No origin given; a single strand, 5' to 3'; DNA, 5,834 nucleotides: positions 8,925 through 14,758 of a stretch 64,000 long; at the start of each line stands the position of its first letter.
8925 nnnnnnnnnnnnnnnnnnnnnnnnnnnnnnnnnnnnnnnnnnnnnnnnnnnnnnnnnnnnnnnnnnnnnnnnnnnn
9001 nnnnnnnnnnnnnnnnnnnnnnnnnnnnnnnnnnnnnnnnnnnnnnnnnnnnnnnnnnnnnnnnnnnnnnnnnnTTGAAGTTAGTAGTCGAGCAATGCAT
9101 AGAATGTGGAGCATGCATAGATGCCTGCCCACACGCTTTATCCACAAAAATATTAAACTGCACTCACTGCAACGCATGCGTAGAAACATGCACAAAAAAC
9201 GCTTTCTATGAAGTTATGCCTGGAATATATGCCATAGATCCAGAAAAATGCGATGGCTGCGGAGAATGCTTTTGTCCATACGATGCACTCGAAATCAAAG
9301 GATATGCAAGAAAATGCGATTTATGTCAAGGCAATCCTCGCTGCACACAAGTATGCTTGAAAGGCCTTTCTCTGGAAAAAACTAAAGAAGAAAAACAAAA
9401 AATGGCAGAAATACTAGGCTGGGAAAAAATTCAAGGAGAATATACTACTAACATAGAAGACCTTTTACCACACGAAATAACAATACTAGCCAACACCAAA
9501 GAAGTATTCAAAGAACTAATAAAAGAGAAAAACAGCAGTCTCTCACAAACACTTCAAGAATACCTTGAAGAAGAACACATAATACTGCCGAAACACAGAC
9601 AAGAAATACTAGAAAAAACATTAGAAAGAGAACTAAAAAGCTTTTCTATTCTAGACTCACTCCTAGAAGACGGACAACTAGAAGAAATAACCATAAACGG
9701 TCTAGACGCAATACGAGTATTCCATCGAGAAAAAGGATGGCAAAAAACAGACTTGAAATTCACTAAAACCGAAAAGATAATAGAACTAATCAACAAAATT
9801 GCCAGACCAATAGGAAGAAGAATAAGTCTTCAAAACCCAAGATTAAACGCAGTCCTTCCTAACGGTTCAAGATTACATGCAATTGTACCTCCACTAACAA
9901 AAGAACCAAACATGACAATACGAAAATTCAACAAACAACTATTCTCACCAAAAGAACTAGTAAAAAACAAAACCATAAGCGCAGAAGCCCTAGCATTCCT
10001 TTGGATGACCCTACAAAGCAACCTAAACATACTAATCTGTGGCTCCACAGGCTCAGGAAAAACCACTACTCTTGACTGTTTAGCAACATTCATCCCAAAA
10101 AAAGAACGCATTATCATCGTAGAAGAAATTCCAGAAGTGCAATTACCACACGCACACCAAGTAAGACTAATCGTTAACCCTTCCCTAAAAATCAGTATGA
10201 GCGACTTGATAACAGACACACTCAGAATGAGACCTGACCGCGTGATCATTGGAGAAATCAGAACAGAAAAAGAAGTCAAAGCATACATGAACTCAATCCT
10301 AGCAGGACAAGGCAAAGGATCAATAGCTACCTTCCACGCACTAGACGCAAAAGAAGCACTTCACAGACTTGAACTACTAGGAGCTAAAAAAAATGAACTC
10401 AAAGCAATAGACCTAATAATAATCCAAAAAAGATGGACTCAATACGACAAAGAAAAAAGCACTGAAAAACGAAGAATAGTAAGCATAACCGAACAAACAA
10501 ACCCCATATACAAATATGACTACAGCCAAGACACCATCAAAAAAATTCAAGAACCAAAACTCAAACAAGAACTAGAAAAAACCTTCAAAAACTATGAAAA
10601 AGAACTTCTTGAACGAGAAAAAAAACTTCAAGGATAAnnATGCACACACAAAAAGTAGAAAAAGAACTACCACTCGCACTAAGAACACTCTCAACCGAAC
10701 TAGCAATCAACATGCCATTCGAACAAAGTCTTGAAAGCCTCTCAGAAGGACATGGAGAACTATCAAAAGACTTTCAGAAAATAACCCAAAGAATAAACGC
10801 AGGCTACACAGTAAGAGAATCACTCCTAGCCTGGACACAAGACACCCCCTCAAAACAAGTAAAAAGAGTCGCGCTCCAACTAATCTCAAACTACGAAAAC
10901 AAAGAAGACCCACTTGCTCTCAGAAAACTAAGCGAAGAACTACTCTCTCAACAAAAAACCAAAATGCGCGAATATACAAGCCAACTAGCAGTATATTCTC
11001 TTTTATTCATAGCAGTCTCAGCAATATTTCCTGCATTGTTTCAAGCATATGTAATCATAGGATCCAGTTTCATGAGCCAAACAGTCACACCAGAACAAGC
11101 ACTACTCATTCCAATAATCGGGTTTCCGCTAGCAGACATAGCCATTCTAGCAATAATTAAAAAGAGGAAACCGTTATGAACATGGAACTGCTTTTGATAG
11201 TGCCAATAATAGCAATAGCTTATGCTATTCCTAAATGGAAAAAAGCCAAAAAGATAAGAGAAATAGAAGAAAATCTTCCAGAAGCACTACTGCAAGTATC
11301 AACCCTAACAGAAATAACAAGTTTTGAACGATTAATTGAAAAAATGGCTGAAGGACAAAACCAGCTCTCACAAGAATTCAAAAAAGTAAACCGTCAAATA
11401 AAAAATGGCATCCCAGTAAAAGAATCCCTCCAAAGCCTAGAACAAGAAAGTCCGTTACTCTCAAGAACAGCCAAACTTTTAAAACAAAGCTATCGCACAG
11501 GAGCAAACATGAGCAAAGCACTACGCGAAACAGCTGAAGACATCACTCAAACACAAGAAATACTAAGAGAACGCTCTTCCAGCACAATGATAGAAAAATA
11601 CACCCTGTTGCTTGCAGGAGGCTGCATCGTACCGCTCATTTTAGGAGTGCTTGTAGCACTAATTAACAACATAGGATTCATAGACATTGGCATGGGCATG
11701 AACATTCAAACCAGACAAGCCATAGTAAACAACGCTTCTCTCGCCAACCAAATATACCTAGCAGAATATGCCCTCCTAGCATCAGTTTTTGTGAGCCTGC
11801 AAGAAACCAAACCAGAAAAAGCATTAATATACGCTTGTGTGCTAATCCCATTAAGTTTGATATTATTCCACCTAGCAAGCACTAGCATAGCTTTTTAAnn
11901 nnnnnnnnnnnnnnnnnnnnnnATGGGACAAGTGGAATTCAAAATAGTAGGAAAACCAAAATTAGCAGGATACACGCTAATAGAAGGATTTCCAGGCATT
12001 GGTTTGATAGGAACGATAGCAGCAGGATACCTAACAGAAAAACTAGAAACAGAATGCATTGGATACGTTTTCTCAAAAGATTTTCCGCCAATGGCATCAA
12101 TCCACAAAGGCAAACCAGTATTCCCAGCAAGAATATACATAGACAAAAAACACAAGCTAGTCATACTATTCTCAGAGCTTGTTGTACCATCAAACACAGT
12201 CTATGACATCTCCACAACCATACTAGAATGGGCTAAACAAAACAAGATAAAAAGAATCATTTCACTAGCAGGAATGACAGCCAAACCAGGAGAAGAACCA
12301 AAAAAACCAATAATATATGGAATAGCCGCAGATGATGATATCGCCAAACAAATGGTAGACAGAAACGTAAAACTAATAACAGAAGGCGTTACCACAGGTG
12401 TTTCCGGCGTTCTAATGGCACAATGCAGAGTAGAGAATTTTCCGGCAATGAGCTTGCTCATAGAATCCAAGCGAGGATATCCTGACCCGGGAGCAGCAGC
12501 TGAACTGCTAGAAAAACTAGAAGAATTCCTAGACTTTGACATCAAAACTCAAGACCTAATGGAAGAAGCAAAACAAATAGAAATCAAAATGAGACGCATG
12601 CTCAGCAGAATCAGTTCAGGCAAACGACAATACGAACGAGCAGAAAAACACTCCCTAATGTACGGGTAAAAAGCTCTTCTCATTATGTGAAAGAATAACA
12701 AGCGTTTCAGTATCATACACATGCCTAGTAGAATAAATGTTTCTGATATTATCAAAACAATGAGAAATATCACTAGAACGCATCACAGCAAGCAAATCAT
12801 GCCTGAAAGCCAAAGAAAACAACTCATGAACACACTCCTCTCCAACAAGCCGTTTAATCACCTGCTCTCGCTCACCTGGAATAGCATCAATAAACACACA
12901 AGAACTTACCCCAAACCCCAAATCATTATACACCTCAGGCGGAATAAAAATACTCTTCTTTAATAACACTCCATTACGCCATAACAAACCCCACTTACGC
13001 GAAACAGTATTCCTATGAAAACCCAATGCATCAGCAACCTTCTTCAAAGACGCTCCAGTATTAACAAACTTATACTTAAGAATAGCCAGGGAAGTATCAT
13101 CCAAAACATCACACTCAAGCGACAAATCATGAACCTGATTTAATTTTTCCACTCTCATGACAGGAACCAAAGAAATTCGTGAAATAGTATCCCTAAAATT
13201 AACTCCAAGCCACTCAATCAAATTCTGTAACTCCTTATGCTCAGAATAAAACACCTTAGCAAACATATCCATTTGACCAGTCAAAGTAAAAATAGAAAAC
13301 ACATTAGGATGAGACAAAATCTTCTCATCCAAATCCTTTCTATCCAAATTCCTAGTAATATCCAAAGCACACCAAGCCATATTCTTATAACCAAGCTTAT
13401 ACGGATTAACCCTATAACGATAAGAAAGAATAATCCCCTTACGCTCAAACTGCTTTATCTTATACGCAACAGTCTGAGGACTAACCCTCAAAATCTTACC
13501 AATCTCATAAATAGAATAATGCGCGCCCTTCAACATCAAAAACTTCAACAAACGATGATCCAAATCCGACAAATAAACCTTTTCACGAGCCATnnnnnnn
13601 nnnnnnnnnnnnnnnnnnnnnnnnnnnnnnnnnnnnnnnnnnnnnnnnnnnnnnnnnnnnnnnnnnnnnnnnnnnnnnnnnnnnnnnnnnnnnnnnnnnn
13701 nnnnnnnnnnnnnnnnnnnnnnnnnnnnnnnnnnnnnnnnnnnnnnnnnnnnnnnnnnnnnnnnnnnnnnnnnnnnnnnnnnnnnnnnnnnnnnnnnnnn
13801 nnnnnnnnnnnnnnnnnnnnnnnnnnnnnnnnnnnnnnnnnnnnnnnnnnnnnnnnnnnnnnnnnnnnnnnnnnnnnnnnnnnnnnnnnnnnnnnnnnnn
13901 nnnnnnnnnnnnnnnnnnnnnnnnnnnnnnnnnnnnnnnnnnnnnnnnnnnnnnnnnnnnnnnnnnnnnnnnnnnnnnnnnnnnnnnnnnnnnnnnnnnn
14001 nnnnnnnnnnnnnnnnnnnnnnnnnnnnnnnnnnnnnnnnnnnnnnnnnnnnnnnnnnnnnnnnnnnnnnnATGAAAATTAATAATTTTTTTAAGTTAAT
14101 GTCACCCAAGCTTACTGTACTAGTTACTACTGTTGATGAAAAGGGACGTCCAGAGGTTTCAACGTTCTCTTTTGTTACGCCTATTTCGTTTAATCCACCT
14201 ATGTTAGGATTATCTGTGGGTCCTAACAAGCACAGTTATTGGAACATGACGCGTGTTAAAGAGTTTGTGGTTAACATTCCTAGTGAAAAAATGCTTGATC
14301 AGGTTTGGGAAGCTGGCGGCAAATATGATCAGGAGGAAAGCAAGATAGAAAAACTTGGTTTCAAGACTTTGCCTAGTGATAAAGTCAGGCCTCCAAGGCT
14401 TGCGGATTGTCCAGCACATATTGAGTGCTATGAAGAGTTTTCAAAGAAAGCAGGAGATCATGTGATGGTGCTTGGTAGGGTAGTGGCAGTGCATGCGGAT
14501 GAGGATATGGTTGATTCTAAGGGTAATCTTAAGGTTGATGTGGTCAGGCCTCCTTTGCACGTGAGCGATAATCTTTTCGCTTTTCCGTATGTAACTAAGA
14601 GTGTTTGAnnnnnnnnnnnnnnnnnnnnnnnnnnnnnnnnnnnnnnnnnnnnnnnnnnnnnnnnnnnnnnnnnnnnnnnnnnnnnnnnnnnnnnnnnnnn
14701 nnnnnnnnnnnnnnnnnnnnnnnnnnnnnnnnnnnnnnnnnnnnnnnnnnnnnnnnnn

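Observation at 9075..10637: Secretion ATPase fused to an N-terminal 16-cysteine poly-ferredoxin-like domain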

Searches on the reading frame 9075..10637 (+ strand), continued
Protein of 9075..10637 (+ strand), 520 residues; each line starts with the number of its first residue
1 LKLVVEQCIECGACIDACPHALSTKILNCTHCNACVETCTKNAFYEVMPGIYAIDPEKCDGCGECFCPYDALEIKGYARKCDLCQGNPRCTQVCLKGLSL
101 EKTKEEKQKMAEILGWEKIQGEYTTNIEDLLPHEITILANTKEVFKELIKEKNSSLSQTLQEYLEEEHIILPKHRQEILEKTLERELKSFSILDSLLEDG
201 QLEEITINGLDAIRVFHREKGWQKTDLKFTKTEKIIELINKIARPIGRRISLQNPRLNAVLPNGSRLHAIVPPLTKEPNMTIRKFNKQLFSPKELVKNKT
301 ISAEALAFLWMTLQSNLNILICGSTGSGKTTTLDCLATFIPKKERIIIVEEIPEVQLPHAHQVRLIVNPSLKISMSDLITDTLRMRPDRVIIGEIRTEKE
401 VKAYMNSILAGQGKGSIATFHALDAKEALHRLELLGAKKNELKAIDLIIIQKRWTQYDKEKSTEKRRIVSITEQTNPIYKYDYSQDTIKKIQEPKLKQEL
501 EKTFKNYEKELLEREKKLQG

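Call 42: find_encoding_contigs(protein=P0110, flank=8000, max_places=1)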
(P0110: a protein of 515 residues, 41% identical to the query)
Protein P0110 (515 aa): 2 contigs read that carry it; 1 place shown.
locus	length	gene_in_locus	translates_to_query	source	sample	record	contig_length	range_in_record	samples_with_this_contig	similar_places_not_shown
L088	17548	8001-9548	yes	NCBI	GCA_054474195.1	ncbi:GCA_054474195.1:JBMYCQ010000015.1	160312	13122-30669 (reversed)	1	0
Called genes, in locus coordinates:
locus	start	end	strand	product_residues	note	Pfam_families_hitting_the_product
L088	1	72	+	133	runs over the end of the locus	PF01092:Ribosomal_S6e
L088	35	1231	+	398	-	PF00009:GTP_EFTU, PF03193:RsgA_GTPase (weak), PF03144:GTP_EFTU_D2, PF09173:eIF2_C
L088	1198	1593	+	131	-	PF18477:PIN_9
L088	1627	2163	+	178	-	PF00719:Pyrophosphatase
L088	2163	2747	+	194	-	PF03876:SHS2_Rpb7-N, PF00575:S1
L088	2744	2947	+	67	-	PF06093:Spt4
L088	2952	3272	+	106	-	PF01282:Ribosomal_S24e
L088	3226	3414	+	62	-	PF01599:Ribosomal_S27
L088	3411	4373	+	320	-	PF00814:TsaD, PF22521:HypF_C_2 (weak)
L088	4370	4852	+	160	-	-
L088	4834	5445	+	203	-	PF02660:G3P_acyltransf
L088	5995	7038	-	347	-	PF22025:ThiI_fer, PF02926:THUMP, PF02568:ThiI, PF06508:QueC (faint)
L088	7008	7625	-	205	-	PF00702:Hydrolase, PF12710:HAD, PF13419:HAD_2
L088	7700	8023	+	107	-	-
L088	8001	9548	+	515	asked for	PF13237:Fer4_10 (weak), PF12838:Fer4_7, PF13187:Fer4_9, PF13247:Fer4_11, PF25160:LdpA_Fe-S-bd, PF00037:Fer4, PF12837:Fer4_6, PF00437:T2SSE, +3 more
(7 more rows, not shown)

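Call 57: find_encoding_contigs(protein=P0105, flank=7000, max_places=1)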
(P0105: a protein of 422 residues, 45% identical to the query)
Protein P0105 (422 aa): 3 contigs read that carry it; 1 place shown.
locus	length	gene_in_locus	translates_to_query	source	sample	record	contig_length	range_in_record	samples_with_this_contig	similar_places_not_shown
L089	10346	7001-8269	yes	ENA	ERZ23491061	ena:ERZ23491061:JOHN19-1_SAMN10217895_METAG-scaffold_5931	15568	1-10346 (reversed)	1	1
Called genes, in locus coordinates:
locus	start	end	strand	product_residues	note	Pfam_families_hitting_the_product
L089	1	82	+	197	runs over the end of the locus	-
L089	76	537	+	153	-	-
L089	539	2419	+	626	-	PF23990:PilB3_N (weak), PF00437:T2SSE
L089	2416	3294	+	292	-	PF00482:T2SSF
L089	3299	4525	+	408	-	PF00482:T2SSF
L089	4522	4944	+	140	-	PF23958:DUF7287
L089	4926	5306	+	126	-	-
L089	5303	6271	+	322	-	-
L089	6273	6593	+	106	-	PF02643:DUF192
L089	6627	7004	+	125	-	PF13187:Fer4_9 (weak), PF13247:Fer4_11, PF12838:Fer4_7 (weak), PF00037:Fer4, PF13237:Fer4_10 (weak), PF14697:Fer4_21, PF12797:Fer4_2 (weak), PF12837:Fer4_6, +6 more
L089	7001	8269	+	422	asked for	PF00437:T2SSE, PF27713:UCP018868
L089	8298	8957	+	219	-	PF00482:T2SSF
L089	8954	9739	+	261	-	-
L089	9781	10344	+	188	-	?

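Call 58: find_encoding_contigs(protein=P0117, flank=7000, max_places=1)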
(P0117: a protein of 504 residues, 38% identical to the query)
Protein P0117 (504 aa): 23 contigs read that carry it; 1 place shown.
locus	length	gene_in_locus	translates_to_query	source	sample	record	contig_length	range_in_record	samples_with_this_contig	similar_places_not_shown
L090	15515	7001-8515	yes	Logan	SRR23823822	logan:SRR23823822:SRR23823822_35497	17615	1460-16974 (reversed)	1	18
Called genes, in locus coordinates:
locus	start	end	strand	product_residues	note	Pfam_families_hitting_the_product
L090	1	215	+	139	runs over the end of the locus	PF02579:Nitro_FeMo-Co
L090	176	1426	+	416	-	PF01545:Cation_efflux, PF16916:ZT_dimer, PF02579:Nitro_FeMo-Co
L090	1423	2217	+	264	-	PF01656:CbiA, PF10609:ParA (weak), PF13614:AAA_31, PF12797:Fer4_2 (weak), PF00037:Fer4, PF12838:Fer4_7, PF14697:Fer4_21, PF00037:Fer4, +8 more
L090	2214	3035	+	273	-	PF01656:CbiA, PF02374:ArsA_ATPase (faint), PF10609:ParA, PF13614:AAA_31 (faint)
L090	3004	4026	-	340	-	PF01458:SUFBD_core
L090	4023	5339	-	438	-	PF19295:SufBD_N, PF01458:SUFBD_core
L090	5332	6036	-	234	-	PF02463:SMC_N (faint), PF00005:ABC_tran, PF13304:AAA_21 (faint)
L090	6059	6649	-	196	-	PF00702:Hydrolase, PF12710:HAD (weak), PF13419:HAD_2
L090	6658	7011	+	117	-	PF02643:DUF192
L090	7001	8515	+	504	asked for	PF14697:Fer4_21 (weak), PF12838:Fer4_7 (weak), PF13187:Fer4_9 (weak), PF25160:LdpA_Fe-S-bd (weak), PF12837:Fer4_6, PF00037:Fer4, PF00437:T2SSE, PF27713:UCP018868 (weak), +2 more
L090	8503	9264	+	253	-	PF00482:T2SSF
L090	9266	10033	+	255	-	PF00482:T2SSF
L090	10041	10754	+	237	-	PF09754:PAC2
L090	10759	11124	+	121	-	PF04322:DUF473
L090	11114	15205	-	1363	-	-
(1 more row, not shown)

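Call 73: find_encoding_contigs(protein=P0103, flank=4000, max_places=2)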
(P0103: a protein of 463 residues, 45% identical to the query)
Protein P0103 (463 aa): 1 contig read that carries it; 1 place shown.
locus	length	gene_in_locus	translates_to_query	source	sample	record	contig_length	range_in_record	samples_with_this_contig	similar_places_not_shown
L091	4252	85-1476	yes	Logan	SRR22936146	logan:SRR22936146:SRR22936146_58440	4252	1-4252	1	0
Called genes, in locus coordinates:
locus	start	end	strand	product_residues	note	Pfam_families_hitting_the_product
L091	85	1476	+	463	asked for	PF00437:T2SSE, PF27713:UCP018868 (weak)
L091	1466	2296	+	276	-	PF00482:T2SSF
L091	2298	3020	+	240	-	PF00482:T2SSF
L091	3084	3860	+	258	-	PF09754:PAC2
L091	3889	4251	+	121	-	?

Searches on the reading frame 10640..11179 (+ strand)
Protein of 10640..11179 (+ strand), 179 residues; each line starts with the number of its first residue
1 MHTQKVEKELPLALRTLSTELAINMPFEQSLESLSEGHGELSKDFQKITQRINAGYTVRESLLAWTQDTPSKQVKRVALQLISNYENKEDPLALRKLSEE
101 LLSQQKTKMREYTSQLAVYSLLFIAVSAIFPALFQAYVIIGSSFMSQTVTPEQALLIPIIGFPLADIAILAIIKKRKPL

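Call 3: search_protein_families(library=pfam, proteins=[window:10640-11179:+], max_evalue=0.1)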
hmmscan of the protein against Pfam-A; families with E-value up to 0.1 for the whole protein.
window:10640-11179:+ (179 aa): 2 families
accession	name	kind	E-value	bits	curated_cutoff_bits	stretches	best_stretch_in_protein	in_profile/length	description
PF00482.28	T2SSF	-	5.6e-15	55.9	25.2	1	13-133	1-120/125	Type II secretion system (T2SS), protein F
PF24675.1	NpmA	-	0.074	12.8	60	1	8-72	87-150/214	16S rRNA (adenine(1408)-N(1))-methyltransferase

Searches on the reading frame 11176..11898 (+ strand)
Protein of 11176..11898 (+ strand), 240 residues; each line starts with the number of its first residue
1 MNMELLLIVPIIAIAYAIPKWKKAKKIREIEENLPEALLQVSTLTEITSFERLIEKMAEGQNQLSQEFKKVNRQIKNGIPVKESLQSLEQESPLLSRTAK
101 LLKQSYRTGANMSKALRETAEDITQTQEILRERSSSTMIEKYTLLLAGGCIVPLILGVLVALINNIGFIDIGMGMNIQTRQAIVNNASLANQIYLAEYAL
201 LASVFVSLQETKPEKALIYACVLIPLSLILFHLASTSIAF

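Call 3: search_protein_families(library=pfam, proteins=[window:11176-11898:+], max_evalue=0.1)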
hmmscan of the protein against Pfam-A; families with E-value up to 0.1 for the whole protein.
window:11176-11898:+ (240 aa): 3 families
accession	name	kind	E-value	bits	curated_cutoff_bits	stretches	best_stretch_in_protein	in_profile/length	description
PF00482.28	T2SSF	-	4e-13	49.9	25.2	1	49-160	14-124/125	Type II secretion system (T2SS), protein F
PF21263.2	Acyl-CoA-dh_C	-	0.0024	18.6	27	0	77-121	10-54/96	Acyl-CoA dehydrogenase, C-terminal domain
PF00015.26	MCPsignal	-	0.077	13.3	34.6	0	49-129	90-171/172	Methyl-accepting chemotaxis protein (MCP) signalling domain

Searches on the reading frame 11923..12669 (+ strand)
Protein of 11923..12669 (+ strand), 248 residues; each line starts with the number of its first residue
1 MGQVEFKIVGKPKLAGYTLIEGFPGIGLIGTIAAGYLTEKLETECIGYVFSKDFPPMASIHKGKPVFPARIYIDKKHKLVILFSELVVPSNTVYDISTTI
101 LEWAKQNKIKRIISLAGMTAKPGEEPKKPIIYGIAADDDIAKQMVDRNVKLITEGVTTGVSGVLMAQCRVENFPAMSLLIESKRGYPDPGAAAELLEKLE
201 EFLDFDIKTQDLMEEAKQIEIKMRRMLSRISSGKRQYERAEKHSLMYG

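Call 3: search_protein_families(library=pfam, proteins=[window:11923-12669:+], max_evalue=0.1)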
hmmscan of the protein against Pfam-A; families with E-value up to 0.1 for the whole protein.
window:11923-12669:+ (248 aa): 1 family
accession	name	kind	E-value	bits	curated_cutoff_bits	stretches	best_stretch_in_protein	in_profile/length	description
PF09754.15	PAC2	-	1.5e-46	159.4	25.8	1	19-226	1-214/215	PAC2 family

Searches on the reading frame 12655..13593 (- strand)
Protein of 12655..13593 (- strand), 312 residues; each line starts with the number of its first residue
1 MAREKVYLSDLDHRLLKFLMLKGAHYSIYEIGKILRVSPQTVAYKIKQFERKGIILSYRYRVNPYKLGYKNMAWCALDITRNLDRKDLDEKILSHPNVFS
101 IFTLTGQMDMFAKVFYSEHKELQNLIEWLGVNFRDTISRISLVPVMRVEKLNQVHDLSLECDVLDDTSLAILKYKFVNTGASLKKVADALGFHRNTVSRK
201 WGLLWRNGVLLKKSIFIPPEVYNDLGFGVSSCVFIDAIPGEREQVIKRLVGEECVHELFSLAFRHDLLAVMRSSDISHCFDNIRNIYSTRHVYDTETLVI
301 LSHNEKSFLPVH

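Call 3: search_protein_families(library=pfam, proteins=[window:12655-13593:-], max_evalue=0.1)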
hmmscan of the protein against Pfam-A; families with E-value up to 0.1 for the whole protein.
window:12655-13593:- (312 aa): 20 families
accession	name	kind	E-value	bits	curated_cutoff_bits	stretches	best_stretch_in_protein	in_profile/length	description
PF01037.27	AsnC_trans_reg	-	4.8e-10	39.6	25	2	239-302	7-72/73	Lrp/AsnC ligand binding domain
PF13936.12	HTH_38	-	2.5e-08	34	27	2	24-47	19-42/44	Helix-turn-helix domain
PF13384.12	HTH_23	-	1.2e-07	31.8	24.6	2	179-199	16-36/50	Homeodomain-like domain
PF13545.12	HTH_Crp_2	-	3.1e-06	27.5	27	1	27-59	24-56/70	Crp-like helix-turn-helix domain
PF13412.12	HTH_24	-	3.2e-06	27.1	21.9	1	9-55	2-47/48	Winged helix-turn-helix DNA-binding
PF13556.12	HTH_30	-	5.4e-06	26.5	27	1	176-198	8-30/59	PucR C-terminal helix-turn-helix domain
PF12840.13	HTH_20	-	1e-05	25.8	27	0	165-210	3-48/51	Helix-turn-helix domain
PF13404.12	HTH_AsnC-type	-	1.7e-05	25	27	1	8-48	1-40/42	AsnC-type helix-turn-helix domain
PF01047.28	MarR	-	0.00034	20.9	24.6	1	27-58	19-50/59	MarR family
PF02954.25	HTH_8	-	0.00037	20.6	22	0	184-201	22-39/42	Bacterial regulatory protein, Fis family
PF13518.12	HTH_28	-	0.00057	20.3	25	1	23-54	10-41/52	Helix-turn-helix domain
PF05491.19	RuvB_C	-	0.0016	18.8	24.7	0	164-199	7-42/72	RuvB C-terminal winged helix domain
PF12802.13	MarR_2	-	0.0017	18.9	27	1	8-55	3-50/61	MarR family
PF08279.18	HTH_11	-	0.002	18.4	25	1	15-56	5-47/55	HTH domain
PF04545.22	Sigma70_r4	-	0.011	15.6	24.1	0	163-199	4-39/50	Sigma-70, region 4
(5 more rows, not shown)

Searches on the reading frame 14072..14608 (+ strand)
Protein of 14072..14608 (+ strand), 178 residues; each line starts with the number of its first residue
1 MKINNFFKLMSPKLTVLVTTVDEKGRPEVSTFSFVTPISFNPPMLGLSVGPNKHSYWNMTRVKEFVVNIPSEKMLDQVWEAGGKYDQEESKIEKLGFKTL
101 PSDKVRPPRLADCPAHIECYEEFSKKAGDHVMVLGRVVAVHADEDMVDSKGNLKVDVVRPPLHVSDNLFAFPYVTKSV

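Call 17: search_protein_families(library=pfam, proteins=[window:14072-14608:+], max_evalue=0.01)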
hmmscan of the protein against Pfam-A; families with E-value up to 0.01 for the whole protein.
window:14072-14608:+ (178 aa): 1 family
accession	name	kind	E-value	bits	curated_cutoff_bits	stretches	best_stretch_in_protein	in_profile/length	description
PF01613.24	Flavin_Reduct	-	1.3e-28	100.5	27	1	15-146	8-137/153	Flavin reductase like domain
